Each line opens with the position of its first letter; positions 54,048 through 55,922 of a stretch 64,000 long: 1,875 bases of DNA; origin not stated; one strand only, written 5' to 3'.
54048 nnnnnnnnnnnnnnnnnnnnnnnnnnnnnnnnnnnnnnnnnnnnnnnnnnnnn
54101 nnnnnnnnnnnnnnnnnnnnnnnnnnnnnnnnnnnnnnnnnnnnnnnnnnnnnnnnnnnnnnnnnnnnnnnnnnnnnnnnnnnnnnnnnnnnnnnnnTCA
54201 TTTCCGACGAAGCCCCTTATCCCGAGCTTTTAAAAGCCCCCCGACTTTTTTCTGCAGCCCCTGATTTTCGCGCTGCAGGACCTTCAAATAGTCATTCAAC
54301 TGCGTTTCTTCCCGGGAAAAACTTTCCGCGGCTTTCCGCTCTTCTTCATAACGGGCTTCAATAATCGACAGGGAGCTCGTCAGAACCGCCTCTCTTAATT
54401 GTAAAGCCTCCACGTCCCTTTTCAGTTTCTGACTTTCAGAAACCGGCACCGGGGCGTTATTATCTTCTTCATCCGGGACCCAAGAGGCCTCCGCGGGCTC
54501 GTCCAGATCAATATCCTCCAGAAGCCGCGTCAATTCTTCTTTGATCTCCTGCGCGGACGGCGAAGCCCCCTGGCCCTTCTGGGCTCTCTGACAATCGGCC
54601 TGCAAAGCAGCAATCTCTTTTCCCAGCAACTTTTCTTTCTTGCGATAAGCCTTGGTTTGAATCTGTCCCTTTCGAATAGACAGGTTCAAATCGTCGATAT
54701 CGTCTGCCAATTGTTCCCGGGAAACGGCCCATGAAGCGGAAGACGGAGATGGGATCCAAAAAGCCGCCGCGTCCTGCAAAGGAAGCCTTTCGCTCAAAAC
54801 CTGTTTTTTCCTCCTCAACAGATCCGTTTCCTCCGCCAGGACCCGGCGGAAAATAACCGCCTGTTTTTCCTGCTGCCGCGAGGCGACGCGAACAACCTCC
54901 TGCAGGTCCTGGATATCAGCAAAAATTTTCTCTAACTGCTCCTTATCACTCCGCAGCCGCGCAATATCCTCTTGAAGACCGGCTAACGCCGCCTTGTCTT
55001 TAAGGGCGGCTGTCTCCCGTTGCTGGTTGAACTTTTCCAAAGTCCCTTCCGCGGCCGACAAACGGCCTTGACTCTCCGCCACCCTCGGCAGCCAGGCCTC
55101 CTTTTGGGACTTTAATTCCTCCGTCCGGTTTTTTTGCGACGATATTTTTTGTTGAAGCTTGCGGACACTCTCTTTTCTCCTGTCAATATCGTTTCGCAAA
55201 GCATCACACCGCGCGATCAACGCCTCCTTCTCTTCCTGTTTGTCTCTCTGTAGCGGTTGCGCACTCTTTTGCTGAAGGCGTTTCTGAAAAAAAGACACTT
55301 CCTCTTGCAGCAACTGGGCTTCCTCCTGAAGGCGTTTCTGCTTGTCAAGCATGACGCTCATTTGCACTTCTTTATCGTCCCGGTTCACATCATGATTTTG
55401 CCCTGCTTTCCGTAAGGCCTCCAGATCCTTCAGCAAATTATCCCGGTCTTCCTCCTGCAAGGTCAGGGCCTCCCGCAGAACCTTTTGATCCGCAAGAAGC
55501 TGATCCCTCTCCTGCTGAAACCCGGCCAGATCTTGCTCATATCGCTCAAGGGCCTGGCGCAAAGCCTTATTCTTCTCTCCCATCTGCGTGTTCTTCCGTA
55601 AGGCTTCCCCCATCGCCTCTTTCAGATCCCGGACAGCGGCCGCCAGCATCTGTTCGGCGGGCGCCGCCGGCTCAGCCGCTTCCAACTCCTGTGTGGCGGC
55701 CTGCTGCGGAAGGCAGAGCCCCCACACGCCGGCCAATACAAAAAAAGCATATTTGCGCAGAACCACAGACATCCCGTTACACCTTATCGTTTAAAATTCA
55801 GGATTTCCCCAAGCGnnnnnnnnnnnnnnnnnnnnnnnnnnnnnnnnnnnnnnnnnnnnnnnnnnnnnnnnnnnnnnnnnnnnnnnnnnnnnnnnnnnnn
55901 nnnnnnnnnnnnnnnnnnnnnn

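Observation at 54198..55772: Uncharacterised 524-aa secreted coiled-coil protein embedded between pilC and pilA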

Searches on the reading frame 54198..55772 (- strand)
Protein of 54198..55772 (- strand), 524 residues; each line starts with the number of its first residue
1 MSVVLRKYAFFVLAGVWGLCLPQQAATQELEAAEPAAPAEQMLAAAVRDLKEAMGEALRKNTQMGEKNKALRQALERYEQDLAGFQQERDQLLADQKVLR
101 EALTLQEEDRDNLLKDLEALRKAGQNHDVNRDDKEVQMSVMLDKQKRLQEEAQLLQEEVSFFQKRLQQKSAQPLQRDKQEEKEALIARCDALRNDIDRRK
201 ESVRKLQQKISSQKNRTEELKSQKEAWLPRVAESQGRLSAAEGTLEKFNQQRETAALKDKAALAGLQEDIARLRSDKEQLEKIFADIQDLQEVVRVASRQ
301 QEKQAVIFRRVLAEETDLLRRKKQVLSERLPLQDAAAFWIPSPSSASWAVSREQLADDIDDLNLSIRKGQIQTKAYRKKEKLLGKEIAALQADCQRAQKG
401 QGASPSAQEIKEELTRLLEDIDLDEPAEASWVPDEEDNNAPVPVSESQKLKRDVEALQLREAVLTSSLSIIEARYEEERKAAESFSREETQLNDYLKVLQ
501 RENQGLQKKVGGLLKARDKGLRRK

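Call 3: search_protein_families(library=pfam, proteins=[window:54198-55772:-], max_evalue=1)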
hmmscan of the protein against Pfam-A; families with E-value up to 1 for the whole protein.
window:54198-55772:- (524 aa): 3 families
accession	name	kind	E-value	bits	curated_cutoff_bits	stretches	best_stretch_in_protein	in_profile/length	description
PF11074.14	DUF2779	-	0.0062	17.2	23.3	1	158-296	17-113/126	Domain of unknown function(DUF2779)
PF19338.4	NTF3_N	-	0.013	16.2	25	1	266-335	20-90/114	Neutrophin-3 N-terminus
PF07117.17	DUF1373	-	0.19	13.3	28.9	1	225-304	64-131/145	Protein of unknown function (DUF1373)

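Call 4: search_protein_families(library=ncbifam, proteins=[window:54198-55772:-], max_evalue=1)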
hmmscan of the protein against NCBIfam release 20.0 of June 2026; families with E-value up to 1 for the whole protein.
window:54198-55772:- (524 aa): 6 families
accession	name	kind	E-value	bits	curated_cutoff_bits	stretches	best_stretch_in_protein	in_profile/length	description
TIGR02168.1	SMC_prok_B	equivalog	8.7e-06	23.8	567.35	2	40-308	695-961/1181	chromosome segregation protein SMC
TIGR02169.1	SMC_prok_A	equivalog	0.0014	16.4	729.4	1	174-508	676-1008/1165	chromosome segregation protein SMC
NF002572.0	PRK02224.1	equivalog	0.029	12.7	1087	1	232-480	209-447/888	DNA double-strand break repair ATPase Rad50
NF041035.1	Rad50_Halo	equivalog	0.033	12.5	1000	1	231-475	208-442/883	DNA double-strand break repair ATPase Rad50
NF010513.0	PRK13922.12-3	equivalog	0.27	10.5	380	1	26-114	48-131/305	rod shape-determining protein MreC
NF045487.1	ASRP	equivalog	0.42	9.1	300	0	177-502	146-461/593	archaea-specific SMC-related protein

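Call 5: search_solved_structures(query=window:54198-55772:-, max_evalue=1)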
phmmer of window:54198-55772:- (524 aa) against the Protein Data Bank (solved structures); distinct sequences matched with E-value up to 1: 4.
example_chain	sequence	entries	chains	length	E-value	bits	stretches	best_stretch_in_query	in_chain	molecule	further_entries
6dhj_A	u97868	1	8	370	0.14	14.2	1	4-79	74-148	Cyanuric acid amidohydrolase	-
6bum_A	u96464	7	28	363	0.15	14.2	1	4-79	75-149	Cyanuric acid amidohydrolase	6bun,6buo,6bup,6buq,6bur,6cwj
2a5l_A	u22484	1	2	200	0.37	12.9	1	25-75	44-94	Trp repressor binding protein WrbA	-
1zwk_A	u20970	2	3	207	0.39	12.8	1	25-75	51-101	Trp repressor binding protein WrbA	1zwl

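Call 6: find_homologous_proteins(query=window:54198-55772:-, max_evalue=0.001)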
Query window:54198-55772:- (524 aa): 3 proteins with E <= 0.001 among 8000 candidates.
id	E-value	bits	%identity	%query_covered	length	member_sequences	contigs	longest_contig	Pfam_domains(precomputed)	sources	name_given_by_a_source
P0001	0.0e+0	1065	100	100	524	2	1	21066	-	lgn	-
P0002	7.5e-176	604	63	100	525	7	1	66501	-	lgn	-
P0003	3.2e-144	499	55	99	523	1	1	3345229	-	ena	-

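Call 8: find_encoding_contigs(protein=P0002, flank=10000, max_places=4)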
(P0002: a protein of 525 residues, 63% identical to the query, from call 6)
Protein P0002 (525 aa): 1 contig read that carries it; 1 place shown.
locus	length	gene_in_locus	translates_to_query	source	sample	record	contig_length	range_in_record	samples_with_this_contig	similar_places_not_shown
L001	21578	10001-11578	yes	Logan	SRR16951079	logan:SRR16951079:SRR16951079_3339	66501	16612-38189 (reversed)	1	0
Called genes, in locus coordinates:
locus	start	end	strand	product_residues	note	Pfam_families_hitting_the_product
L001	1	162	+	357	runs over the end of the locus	PF00022:Actin (weak), PF06723:MreB_Mbl, PF11104:PilM_2 (faint), PF00012:HSP70, PF14450:FtsA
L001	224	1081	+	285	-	PF04085:MreC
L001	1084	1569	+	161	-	PF04093:MreD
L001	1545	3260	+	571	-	PF03717:PBP_dimer, PF00905:Transpeptidase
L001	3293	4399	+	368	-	PF01098:FTSW_RODA_SPOVE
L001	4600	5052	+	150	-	PF05157:MshEN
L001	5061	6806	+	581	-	PF05157:MshEN, PF00437:T2SSE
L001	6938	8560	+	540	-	PF05157:MshEN, PF00437:T2SSE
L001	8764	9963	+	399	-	PF28597:T2SSF_N, PF00482:T2SSF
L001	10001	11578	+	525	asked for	-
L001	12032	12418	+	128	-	PF07963:N_methyl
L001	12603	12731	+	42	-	-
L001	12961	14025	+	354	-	PF11104:PilM_2, PF14450:FtsA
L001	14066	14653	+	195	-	PF05137:PilN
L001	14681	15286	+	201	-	PF04350:PilO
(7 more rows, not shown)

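Call 9: find_encoding_contigs(protein=P0003, flank=10000, max_places=4)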
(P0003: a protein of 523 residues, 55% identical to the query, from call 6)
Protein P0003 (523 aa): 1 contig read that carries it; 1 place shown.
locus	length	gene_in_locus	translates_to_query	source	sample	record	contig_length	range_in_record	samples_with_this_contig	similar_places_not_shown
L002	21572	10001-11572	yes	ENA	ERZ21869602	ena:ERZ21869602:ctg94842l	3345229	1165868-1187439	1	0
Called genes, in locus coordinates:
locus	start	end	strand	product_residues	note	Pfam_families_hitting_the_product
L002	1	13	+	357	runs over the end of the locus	PF00022:Actin (weak), PF06723:MreB_Mbl, PF11104:PilM_2 (faint), PF00012:HSP70, PF14450:FtsA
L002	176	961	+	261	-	PF04085:MreC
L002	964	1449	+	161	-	PF04093:MreD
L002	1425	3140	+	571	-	PF03717:PBP_dimer, PF00905:Transpeptidase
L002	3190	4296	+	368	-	PF01098:FTSW_RODA_SPOVE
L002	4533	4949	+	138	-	PF05157:MshEN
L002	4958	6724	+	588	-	PF05157:MshEN, PF00437:T2SSE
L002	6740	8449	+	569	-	PF05157:MshEN, PF00437:T2SSE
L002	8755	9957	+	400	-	PF28597:T2SSF_N, PF00482:T2SSF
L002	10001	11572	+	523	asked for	-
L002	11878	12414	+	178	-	PF07963:N_methyl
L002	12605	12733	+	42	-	-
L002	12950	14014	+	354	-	PF11104:PilM_2, PF14450:FtsA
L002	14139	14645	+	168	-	PF05137:PilN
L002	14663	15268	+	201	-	PF04350:PilO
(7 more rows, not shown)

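Call 10: find_encoding_contigs(protein=P0001, flank=10000, max_places=4)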
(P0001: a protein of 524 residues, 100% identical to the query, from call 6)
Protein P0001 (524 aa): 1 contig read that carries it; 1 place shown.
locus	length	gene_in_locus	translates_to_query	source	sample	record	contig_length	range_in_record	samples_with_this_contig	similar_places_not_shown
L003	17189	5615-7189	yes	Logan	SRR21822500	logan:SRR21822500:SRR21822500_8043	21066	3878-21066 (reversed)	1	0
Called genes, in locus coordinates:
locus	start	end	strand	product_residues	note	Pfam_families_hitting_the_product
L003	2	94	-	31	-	?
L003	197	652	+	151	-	PF05157:MshEN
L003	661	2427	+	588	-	PF05157:MshEN, PF00437:T2SSE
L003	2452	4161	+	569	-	PF05157:MshEN, PF00437:T2SSE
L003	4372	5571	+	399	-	PF28597:T2SSF_N, PF00482:T2SSF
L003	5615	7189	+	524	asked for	-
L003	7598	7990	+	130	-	PF07963:N_methyl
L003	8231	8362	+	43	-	-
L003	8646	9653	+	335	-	PF11104:PilM_2, PF14450:FtsA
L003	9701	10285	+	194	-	PF05137:PilN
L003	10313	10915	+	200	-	PF04350:PilO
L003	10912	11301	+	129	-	-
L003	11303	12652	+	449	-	PF21305:type_II_gspD_N0 (weak), PF07660:STN, PF03958:Secretin_N, PF00263:Secretin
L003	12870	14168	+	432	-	PF10150:RNase_E_G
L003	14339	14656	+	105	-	PF00829:Ribosomal_L21p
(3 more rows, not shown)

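Call 21: predict_structure(alignment_id=A1)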
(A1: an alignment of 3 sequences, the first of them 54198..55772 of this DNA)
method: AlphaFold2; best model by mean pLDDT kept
length: 524 residues; sequences in the alignment: 3
mean_pLDDT: 68.1   pTM: 0.28
mean pLDDT of the five models: 68.1, 64.1, 62.6, 62.2, 60.0
residues with pLDDT >= 90: 0; 70-90: 317; 50-70: 114; < 50: 93
segments of 3 or more residues with pLDDT < 50: 1-37, 333-349, 400-405, 421-444
pLDDT, mean of each block of 10 residues (from residue 1): 40 41 29 42 64 78 83 85 83 76 68 75 69 77 86 86 81 64 84 88 87 80 75 74 73 73 77 82 76 70 70 74 69 41 42 63 68 69 70 58 47 61 36 32 53 71 72 74 77 82 82 74 52
secondary structure, 60 per line:
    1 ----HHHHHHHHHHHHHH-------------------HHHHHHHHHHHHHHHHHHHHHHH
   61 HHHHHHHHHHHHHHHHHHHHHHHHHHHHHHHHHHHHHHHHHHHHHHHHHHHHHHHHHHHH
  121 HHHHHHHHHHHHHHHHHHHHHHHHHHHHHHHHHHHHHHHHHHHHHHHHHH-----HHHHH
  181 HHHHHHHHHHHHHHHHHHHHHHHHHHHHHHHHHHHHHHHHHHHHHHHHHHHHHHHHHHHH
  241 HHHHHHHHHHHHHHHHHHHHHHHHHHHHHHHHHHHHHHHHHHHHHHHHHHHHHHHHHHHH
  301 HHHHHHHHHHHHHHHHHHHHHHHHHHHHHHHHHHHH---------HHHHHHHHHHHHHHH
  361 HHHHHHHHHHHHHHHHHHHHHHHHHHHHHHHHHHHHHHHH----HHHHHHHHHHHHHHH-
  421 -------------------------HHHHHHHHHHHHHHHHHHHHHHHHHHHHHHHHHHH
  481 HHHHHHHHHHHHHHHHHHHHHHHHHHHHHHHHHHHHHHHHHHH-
elements in order: H5-18 H38-170 H176-336 H346-400 H405-419 H446-523

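Call 31: search_protein_representatives(alignment_id=A1)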
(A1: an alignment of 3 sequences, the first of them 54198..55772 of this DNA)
Query: 3 sequences, 522 profile positions. Proteins with E-value up to 0.001 (for the whole library): 51; up to 1e-10: 18; up to 1e-30: 6. The best 51 are listed.
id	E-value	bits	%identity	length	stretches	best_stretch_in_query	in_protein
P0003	1.6e-278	941.3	-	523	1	1-518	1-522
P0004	5.0e-116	405.1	-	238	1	279-508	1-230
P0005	2.0e-115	403.1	-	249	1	1-246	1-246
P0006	2.9e-105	369.6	-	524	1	10-517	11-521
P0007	5.4e-73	263.1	-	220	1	1-189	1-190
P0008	6.3e-37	144.1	-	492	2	39-321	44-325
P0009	1.3e-24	103.5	-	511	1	28-509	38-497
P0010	9.8e-21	90.7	-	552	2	34-353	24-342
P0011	4.9e-19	85.1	-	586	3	436-518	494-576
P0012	4.9e-17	78.5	-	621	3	445-513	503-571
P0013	1.2e-16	77.2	-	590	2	444-510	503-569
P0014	6.4e-16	74.8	-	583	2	5-399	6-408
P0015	4.9e-15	71.9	-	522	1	35-520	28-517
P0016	2.3e-12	63.1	-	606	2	436-518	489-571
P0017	4.3e-12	62.1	-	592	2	441-515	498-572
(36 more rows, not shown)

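Call 35: find_homologous_proteins(query=A2, max_evalue=0.00001)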
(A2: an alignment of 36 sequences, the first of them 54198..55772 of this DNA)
Query A2 (36 sequences) (524 aa, profile of the alignment): 35 proteins with E <= 0.00001 among 8000 candidates.
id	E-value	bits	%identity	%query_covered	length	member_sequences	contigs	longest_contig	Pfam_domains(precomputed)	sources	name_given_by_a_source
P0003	1.3e-126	442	55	99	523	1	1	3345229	-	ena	-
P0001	1.9e-124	434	100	100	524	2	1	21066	-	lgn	-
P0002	1.9e-120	421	63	100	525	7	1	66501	-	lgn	-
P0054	1.6e-50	190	70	46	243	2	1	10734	-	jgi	jgi:hypothetical protein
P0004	2.6e-50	190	87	45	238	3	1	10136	-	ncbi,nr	ncbi:MAG TPA: hypothetical protein PK470_00505 [Candidatus Omnitrophota bacterium]|nr:hypothetical p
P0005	4.4e-46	176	66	46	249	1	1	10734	-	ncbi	ncbi:MAG: hypothetical protein WC450_03925, partial [Candidatus Omnitrophota bacterium]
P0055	6.5e-42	162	62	41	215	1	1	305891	-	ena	-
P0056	8.0e-9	53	-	-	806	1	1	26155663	PF27557.1,PF00498.32,PF24161.2,PF28341.1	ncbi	ncbi:sarcolemmal membrane-associated protein isoform 23-T23 [Cariama cristata]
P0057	5.4e-8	50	58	4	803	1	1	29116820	PF27557.1,PF00498.32,PF28341.1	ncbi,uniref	ncbi:sarcolemmal membrane-associated protein isoform X10 [Patagioenas fasciata]|uniref:sarcolemmal m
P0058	8.2e-8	49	37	7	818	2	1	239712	PF04513.18,PF15905.11,PF28422.1,PF04108.18,PF05531.18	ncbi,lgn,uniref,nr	ncbi:hypothetical protein [Candidatus Caldatribacterium sp.]|uniref:hypothetical protein n=1 Tax=Can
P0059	8.6e-8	49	58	4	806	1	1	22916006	PF27557.1,PF00498.32,PF28341.1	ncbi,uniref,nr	ncbi:sarcolemmal membrane-associated protein isoform X25 [Cuculus canorus]|uniref:sarcolemmal membra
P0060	1.2e-7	49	-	-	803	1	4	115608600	PF27557.1,PF00498.32,PF24161.2,PF28341.1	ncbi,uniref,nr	ncbi:sarcolemmal membrane-associated protein isoform X23 [Falco biarmicus]|uniref:sarcolemmal membra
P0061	1.9e-7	48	-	-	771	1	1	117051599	PF27557.1,PF00498.32,PF28341.1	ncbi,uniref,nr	ncbi:sarcolemmal membrane-associated protein isoform X35 [Harpia harpyja]|uniref:sarcolemmal membran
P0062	2.6e-7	48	-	-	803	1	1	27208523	PF27557.1,PF00498.32,PF24161.2,PF28341.1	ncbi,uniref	ncbi:sarcolemmal membrane-associated protein isoform X40 [Calonectris borealis]|uniref:sarcolemmal m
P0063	3.1e-7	47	-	-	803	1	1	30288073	PF27557.1,PF00498.32,PF24161.2,PF28341.1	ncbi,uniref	ncbi:sarcolemmal membrane-associated protein isoform X9 [Opisthocomus hoazin]|uniref:sarcolemmal mem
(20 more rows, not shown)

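Call 36: fold_search(model_id=the predicted structure, library=pdb)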
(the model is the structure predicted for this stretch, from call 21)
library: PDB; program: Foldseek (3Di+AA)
matches with E <= 10: 308; with E <= 0.001: 0
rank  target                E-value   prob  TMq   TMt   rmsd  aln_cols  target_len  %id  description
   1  5f4y_A                5.0e-01  0.21  0.10  0.24  27.1       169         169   18  Structure of the SD2 domain of Human Shroom2 (released 2016-10-19)
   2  8gmh_C                6.2e-01  0.80  0.17  0.51   5.5       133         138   14  Crystal Structure of the ternary complex of TelA-LXG, LapA3, and LapA4 (released 2024-01-10)
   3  7nna                  8.2e-01  0.54  0.21  0.40   7.9       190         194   12  Toxin Import Through the Antibiotic Efflux Channel TolC (released 2021-07-07)
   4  9fqr_H9               8.2e-01  0.14  0.12  0.06  65.2       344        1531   14  96-nm repeat of axonemal doublet microtubules from bovine sperm (released 2025-03-26)
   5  7n6g_3H               8.7e-01  0.13  0.12  0.19  54.8       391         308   17  C1 of central pair (released 2022-05-18)
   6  9ijj_D                9.2e-01  0.21  0.17  0.26  39.7       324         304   16  In situ structure of the central apparatus in mouse sperm axoneme. (released 2025-06-04)
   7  8gmh_E                9.8e-01  0.66  0.17  0.50   5.5       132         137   14  Crystal Structure of the ternary complex of TelA-LXG, LapA3, and LapA4 (released 2024-01-10)
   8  5knb_G                9.8e-01  0.25  0.15  0.31  10.6       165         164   12  Crystal structure of the 2 ADP-bound V1 complex (released 2016-11-02)
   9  7n6g_3I               9.8e-01  0.21  0.19  0.23  48.0       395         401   17  C1 of central pair (released 2022-05-18)
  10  6zff_B                1.2e+00  0.60  0.17  0.53   5.0       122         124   12  Pyrococcus furiosus Rad50 coiled coils in rod configuration (released 2020-07-08)
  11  8i7r_D3               1.4e+00  0.28  0.25  0.30  89.3       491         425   14  In situ structure of axonemal doublet microtubules in mouse sperm with 48-nm repeat (released 2023-10-11)
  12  9fqr_E7               1.5e+00  0.98  0.18  0.87   1.6       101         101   13  96-nm repeat of axonemal doublet microtubules from bovine sperm (released 2025-03-26)
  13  9lwq_B                1.5e+00  0.44  0.17  0.33   6.1       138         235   15  Cryo-EM structure of PI3Kalpha in complex with compound UCL-TRO-1938 (released 2025-10-01)
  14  6z6o_C                1.5e+00  0.35  0.13  0.12  10.0       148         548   16  HDAC-TC (released 2021-02-17)
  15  9q9h_B                1.5e+00  0.30  0.15  0.16   8.1       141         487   14  Cryo-EM structure of human Mre11-Rad50 complex bound to DNA (released 2025-10-01)
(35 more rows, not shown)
